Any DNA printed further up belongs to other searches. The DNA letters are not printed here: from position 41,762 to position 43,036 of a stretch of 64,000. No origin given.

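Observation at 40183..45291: Tightly coupled module: DegT - WbqC - formyltransferase - two paralogous beta-propeller proteins - methyltransferase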

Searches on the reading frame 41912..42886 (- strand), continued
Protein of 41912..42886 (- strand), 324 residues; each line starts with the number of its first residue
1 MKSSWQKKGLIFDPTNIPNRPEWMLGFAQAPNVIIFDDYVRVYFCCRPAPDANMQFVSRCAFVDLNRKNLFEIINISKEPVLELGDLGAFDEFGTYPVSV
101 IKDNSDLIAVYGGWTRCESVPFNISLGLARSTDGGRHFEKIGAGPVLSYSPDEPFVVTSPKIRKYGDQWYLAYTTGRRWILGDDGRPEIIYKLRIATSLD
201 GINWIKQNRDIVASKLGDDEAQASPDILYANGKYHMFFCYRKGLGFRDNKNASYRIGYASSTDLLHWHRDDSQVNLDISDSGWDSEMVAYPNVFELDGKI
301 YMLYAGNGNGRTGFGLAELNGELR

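Call 93: search_protein_families(library=pfam, proteins=[L071:6032-6892:+, L052:6948-8213:+, L008:13496-15388:-, L043:7077-8192:+, L044:5379-7187:+, L074:6514-7980:+, L065:1304-2083:-, L002:5408-6259:+, L063:5066-6073:+], max_evalue=0.001)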
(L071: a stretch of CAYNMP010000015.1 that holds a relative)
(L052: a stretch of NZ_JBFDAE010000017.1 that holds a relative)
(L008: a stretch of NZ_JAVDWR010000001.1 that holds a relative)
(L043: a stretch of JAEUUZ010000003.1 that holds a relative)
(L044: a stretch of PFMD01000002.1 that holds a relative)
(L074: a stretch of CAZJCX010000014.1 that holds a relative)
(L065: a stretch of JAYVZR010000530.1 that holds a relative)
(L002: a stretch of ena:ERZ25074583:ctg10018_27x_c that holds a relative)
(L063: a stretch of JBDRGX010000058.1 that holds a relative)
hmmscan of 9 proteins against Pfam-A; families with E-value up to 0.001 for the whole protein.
L071:6032-6892:+ (286 aa): 2 families
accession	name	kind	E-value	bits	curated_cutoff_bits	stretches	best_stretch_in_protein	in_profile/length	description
PF01061.29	ABC2_membrane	-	2e-16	60.6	26.9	1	35-246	3-210/211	ABC-2 type transporter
PF12698.13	ABC2_membrane_3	-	1.2e-05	25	31.6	1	126-272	201-346/347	ABC-2 family transporter protein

L052:6948-8213:+ (421 aa): 3 families
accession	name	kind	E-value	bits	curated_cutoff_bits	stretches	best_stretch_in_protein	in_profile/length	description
PF00005.33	ABC_tran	-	8e-23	82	25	1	64-195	1-135/137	ABC transporter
PF14524.12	Wzt_C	-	1.6e-05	25.4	30.4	1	284-394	12-131/143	Wzt C-terminal domain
PF13304.12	AAA_21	-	0.00015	22.4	27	1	78-97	3-22/304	AAA domain, putative AbiEii toxin, Type IV TA system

L008:13496-15388:- (630 aa): 0 families

L043:7077-8192:+ (371 aa): 1 family
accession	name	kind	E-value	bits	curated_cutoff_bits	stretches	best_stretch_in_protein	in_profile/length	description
PF05050.19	Methyltransf_21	-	1.6e-21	77.6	22.7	1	191-346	1-170/173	Methyltransferase FkbM domain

L044:5379-7187:+ (602 aa): 3 families
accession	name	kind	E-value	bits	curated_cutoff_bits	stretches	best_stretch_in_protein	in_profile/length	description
PF00005.33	ABC_tran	-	4.9e-33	115.1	25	1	379-529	1-137/137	ABC transporter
PF00664.28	ABC_membrane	-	1.1e-11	45.4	28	1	41-300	3-267/274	ABC transporter transmembrane region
PF02463.25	SMC_N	-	2.3e-07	30.9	40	1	394-572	29-212/220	RecF/RecN/SMC N terminal domain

L074:6514-7980:+ (488 aa): 3 families
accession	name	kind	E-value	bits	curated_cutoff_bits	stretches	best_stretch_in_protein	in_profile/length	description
PF13440.11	Polysacc_synt_3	-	3.2e-91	306.1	23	1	33-324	2-293/293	Polysaccharide biosynthesis protein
PF01943.22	Polysacc_synt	-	5.1e-39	134.8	28.2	1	16-275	9-274/274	Polysaccharide biosynthesis protein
PF03023.19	MurJ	-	1.1e-08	34.6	27.4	1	190-316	181-308/451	Lipid II flippase MurJ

L065:1304-2083:- (259 aa): 5 families
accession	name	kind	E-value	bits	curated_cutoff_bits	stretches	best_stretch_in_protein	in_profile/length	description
PF13489.12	Methyltransf_23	-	6.3e-12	46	27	1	133-229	77-162/164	Methyltransferase domain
PF08241.18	Methyltransf_11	-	6.4e-10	40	21.2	1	128-175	48-94/95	Methyltransferase domain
PF08242.18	Methyltransf_12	-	1.3e-06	29.5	30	1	129-173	53-97/98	Methyltransferase domain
PF13847.12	Methyltransf_31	-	5.2e-06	26.6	27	1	129-179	61-112/145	Methyltransferase domain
PF13649.12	Methyltransf_25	-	2.9e-05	25.1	27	1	129-172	53-97/97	Methyltransferase domain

L002:5408-6259:+ (283 aa): 5 families
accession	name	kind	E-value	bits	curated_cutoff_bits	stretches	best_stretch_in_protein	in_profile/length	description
PF13489.12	Methyltransf_23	-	9e-14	52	27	1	64-196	25-161/164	Methyltransferase domain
PF08242.18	Methyltransf_12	-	2.5e-10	41.4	30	1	67-156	2-98/98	Methyltransferase domain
PF13649.12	Methyltransf_25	-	7.7e-10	39.8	27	1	67-154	3-97/97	Methyltransferase domain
PF08241.18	Methyltransf_11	-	3.2e-09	37.7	21.2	1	67-158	2-95/95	Methyltransferase domain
PF13847.12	Methyltransf_31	-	7.7e-08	32.6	27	1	65-179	7-127/145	Methyltransferase domain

L063:5066-6073:+ (335 aa): 5 families
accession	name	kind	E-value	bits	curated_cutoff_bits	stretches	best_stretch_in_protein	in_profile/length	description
PF00005.33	ABC_tran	-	3.8e-34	118.7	25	1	107-256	1-137/137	ABC transporter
PF02463.25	SMC_N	-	5.7e-07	29.6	40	1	193-299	135-212/220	RecF/RecN/SMC N terminal domain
PF13304.12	AAA_21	-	8.2e-05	23.2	27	0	121-143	3-25/304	AAA domain, putative AbiEii toxin, Type IV TA system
PF13555.12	AAA_29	-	0.00014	21.9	27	1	116-138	22-43/61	P-loop containing region of AAA domain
PF00664.28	ABC_membrane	-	0.00033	20.9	28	1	6-43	235-272/274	ABC transporter transmembrane region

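Call 99: search_protein_families(library=pfam, proteins=[L037:8767-9966:+, L084:8743-9957:+], max_evalue=0.01)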
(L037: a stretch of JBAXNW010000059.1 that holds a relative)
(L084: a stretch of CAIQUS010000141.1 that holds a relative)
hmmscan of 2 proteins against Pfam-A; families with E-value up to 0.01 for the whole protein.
L037:8767-9966:+ (399 aa): 9 families
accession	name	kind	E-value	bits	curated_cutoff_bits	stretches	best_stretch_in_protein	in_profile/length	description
PF02655.19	ATP-grasp_3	-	9.8e-09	35.9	23.2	1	106-281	7-159/160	ATP-grasp domain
PF13535.11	ATP-grasp_4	-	9.4e-07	29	27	1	140-282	3-155/160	ATP-grasp domain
PF21360.3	PylC-like_N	-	6.2e-06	26.7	27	1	12-71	8-73/96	PylC-like, N-terminal domain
PF14397.11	ATPgrasp_ST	-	2.1e-05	24.3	31.4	1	86-176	5-97/278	Sugar-transfer associated ATP-grasp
PF18603.7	LAL_C2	-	3e-05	24.6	29.4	1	325-398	2-77/78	L-amino acid ligase C-terminal domain 2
PF02786.22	CPSase_L_D2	-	4.3e-05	23.6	19.8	0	235-307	140-206/211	Carbamoyl-phosphate synthase L chain, ATP binding domain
PF14398.11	ATPgrasp_YheCD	-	0.0014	18.4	26.8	0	116-167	28-76/255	YheC/D like ATP-grasp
PF18130.6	ATPgrasp_N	-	0.0025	18.8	27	1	54-91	45-81/81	ATP-grasp N-terminal domain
PF07478.18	Dala_Dala_lig_C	-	0.0031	17.5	24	0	133-188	30-83/204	D-ala D-ala ligase C-terminus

L084:8743-9957:+ (404 aa): 10 families
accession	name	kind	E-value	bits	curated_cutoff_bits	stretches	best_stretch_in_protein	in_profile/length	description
PF02786.22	CPSase_L_D2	-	5.3e-06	26.5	19.8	0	252-313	148-207/211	Carbamoyl-phosphate synthase L chain, ATP binding domain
PF02655.19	ATP-grasp_3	-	1.9e-05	25.2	23.2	1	111-286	7-159/160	ATP-grasp domain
PF13535.11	ATP-grasp_4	-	3e-05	24.1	27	1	146-287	4-155/160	ATP-grasp domain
PF07478.18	Dala_Dala_lig_C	-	0.00016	21.7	24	1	144-192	36-82/204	D-ala D-ala ligase C-terminus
PF21360.3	PylC-like_N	-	0.00029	21.4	27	1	18-76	9-73/96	PylC-like, N-terminal domain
PF02222.28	ATP-grasp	-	0.001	19.2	27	1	115-284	3-163/179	ATP-grasp domain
PF18603.7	LAL_C2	-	0.0015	19.2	29.4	1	330-399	2-73/78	L-amino acid ligase C-terminal domain 2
PF18130.6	ATPgrasp_N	-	0.0022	18.9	27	1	25-96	4-81/81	ATP-grasp N-terminal domain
PF14397.11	ATPgrasp_ST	-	0.0053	16.4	31.4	0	91-163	5-79/278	Sugar-transfer associated ATP-grasp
PF01071.24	GARS_A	-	0.0087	16.3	27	0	108-192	3-90/194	Phosphoribosylglycinamide synthetase, ATP-grasp (A) domain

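Call 100: search_solved_structures(query=L037:8767-9966:+, max_evalue=0.001)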
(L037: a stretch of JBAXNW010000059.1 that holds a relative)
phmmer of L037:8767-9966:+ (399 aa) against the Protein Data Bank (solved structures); distinct sequences matched with E-value up to 0.001: 7.
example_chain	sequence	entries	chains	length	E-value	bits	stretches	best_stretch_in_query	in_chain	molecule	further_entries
4dim_A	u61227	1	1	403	8e-27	97.4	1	2-382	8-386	Phosphoribosylglycinamide synthetase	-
3vot_A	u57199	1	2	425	7.2e-15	58.1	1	65-345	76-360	L-amino acid ligase, BL00235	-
1ce8_A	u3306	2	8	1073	1.6e-08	37.2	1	22-308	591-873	PROTEIN (CARBAMOYL-PHOSPHATE SYNTHASE) | carbamoyl phosphate synthetase large chain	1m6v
1bxr_A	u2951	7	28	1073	1.6e-08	37.2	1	22-308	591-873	CARBAMOYL-PHOSPHATE SYNTHASE | CARBAMOYL PHOSPHATE SYNTHETASE: LARGE SUBUNIT | CARBAMOYL PHOSPHATE SYNTHETASE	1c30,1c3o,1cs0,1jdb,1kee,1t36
1a9x_A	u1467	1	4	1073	2e-07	33.6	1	22-308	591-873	CARBAMOYL PHOSPHATE SYNTHETASE (LARGE CHAIN)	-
3ax6_A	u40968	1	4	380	7.8e-06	28.3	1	1-145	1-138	Phosphoribosylaminoimidazole carboxylase, ATPase subunit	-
3orq_A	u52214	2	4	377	3.3e-05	26.2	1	6-279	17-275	N5-Carboxyaminoimidazole ribonucleotide synthetase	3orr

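Call 102: search_solved_structures(query=L048:8868-9884:+, max_evalue=0.01)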
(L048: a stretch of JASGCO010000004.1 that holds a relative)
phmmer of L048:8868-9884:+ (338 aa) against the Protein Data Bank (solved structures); distinct sequences matched with E-value up to 0.01: 6.
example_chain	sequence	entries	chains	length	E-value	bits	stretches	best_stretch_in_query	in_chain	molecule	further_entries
1ww1_A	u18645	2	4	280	2.8e-29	105.4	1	47-306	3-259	tRNase Z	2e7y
7xgt_A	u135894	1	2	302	9.6e-15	57.7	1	67-311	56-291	RNase ZS1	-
1y44_A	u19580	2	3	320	9.1e-11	44.6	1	67-320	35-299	Ribonuclease Z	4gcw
2fk6_A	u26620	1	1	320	1.2e-10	44.2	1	67-320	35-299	RIBONUCLEASE Z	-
3zwf_A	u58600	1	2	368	0.00015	24.2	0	202-297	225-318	ZINC PHOSPHODIESTERASE ELAC PROTEIN 1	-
2cbn_A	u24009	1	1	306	0.0016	20.8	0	208-305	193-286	RIBONUCLEASE Z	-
